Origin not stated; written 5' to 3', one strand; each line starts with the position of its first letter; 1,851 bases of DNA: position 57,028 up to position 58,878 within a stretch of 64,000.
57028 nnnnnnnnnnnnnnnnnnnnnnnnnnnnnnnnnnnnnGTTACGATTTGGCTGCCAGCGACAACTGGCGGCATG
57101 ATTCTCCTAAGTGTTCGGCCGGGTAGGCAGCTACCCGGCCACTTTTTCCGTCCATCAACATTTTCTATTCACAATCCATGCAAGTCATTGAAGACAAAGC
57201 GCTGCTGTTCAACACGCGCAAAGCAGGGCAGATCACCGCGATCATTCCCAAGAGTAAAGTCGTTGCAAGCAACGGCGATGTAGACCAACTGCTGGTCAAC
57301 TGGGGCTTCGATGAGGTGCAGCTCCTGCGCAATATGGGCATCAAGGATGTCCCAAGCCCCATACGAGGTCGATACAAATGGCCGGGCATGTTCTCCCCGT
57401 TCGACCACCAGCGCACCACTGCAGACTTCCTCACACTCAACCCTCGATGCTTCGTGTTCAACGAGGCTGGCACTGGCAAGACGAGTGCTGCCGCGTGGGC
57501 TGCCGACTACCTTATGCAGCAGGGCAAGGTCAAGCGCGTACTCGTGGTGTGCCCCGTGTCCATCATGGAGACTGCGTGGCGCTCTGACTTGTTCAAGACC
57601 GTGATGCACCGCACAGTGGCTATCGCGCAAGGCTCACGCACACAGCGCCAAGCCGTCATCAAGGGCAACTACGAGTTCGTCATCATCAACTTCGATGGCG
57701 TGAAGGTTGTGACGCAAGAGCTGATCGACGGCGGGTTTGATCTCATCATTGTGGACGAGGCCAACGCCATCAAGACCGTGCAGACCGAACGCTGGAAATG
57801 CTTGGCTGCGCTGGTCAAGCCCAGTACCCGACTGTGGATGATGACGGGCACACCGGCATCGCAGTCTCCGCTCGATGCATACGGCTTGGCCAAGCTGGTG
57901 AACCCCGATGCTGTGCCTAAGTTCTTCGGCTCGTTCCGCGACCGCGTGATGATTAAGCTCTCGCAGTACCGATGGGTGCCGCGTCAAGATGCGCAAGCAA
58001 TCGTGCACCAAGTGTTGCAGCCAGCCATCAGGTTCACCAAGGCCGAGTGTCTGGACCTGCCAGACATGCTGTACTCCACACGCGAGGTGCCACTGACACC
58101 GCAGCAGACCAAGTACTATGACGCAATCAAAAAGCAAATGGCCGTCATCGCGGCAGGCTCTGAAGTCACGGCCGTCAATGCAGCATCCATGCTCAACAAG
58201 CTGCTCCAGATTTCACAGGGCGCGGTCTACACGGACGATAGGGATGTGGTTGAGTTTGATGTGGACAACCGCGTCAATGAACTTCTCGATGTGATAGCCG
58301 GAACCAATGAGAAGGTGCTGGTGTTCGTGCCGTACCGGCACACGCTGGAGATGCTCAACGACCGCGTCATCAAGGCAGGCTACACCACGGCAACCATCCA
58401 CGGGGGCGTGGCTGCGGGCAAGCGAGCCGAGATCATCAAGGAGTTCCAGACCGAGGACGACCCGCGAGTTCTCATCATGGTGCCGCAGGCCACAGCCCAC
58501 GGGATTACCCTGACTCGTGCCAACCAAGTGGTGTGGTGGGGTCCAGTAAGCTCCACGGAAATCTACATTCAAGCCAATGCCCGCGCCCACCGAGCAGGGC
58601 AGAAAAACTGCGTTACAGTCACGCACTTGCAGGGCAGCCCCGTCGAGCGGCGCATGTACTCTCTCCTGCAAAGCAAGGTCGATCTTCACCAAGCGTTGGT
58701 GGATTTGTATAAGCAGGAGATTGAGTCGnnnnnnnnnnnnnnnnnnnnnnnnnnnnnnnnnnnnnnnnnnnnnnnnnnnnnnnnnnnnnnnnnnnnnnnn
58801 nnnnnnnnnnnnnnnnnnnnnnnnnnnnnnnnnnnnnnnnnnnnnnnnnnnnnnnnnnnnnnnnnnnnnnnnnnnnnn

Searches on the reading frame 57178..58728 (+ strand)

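Call 57: search_protein_families(library=pfam, proteins=[window:57178-58728:+], max_evalue=0.001)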
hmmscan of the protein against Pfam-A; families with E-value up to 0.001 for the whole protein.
window:57178-58728:+ (517 aa): 8 families
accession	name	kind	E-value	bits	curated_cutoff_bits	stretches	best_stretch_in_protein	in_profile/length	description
PF00176.29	SNF2-rel_dom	-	1e-21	77.7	24.9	1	90-345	19-281/290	SNF2-related domain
PF00271.37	Helicase_C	-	2.1e-16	60.6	23.5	1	367-474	4-110/110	Helicase conserved C-terminal domain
PF04851.21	ResIII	-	6.5e-12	46.1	22.5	1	94-227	29-163/164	Type III restriction enzyme, res subunit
PF00270.35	DEAD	-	1.6e-08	34.9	26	1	78-229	4-162/167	DEAD/DEAH box helicase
PF02562.22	PhoH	-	8.5e-05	22.6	27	0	77-127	8-58/205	PhoH-like protein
PF05127.21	NAT10_TcmA_helicase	-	0.00015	22.1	22.7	1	97-204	6-107/176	RNA cytidine acetyltransferase NAT10/TcmA, helicase domain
PF13604.12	AAA_30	-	0.00056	20.1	27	0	92-205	22-107/191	AAA domain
PF13245.12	AAA_19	-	0.0007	20.2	25.1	0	88-202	11-106/134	AAA domain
